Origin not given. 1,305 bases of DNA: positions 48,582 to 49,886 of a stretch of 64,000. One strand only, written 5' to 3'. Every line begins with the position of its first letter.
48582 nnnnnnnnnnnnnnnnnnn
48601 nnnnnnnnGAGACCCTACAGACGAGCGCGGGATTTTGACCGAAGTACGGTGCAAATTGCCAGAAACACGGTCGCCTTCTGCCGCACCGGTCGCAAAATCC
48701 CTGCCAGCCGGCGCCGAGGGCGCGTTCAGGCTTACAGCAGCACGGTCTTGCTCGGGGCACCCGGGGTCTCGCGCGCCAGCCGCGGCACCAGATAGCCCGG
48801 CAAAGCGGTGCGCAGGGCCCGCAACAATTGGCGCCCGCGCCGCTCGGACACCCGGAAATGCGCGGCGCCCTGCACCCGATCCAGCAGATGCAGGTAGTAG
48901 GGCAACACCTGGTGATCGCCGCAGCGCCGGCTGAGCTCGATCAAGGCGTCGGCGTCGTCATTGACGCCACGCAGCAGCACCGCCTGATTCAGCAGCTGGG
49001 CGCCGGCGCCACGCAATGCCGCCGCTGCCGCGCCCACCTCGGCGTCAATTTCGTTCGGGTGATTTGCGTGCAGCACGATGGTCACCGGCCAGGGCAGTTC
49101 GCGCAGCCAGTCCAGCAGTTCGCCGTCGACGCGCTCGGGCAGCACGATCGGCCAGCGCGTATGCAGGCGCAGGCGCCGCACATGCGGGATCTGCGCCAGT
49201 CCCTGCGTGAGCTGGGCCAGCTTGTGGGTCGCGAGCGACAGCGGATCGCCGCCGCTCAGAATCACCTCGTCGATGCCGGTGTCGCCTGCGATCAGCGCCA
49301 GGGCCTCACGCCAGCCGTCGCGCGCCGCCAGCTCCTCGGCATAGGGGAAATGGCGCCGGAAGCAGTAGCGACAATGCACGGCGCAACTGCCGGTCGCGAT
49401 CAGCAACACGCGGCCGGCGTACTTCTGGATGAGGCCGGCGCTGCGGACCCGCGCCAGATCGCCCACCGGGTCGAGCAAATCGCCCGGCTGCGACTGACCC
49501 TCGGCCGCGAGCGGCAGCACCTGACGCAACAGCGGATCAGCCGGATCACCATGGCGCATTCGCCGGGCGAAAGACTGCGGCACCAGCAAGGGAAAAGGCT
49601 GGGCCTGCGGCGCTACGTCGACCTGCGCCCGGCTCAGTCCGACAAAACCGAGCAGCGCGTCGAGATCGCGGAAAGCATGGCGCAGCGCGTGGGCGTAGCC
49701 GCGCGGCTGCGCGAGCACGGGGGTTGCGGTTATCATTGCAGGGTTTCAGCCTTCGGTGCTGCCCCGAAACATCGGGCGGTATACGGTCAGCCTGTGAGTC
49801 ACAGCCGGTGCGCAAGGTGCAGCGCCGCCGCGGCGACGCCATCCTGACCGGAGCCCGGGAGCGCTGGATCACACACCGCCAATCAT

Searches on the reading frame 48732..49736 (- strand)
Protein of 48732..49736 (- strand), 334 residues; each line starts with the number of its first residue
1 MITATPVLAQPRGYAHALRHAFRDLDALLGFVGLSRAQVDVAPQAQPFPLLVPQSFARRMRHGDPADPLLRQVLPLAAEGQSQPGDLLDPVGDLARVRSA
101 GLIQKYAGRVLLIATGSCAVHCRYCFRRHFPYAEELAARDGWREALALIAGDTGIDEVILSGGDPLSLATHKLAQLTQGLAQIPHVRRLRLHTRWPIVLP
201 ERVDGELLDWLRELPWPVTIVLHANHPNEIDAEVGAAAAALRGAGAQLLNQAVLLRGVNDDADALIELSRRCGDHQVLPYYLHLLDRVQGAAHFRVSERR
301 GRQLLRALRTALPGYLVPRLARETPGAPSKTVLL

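Call 22: search_protein_families(library=pfam, proteins=[window:48732-49736:-], max_evalue=0.001)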
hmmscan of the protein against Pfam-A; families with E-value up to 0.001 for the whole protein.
window:48732-49736:- (334 aa): 2 families
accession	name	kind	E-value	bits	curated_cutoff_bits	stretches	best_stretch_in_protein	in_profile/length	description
PF04055.27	Radical_SAM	-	1.8e-07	31.9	29.5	1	113-229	2-114/166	Radical SAM superfamily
PF13353.11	Fer4_12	-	0.00078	20.2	22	0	110-178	8-75/137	4Fe-4S single cluster domain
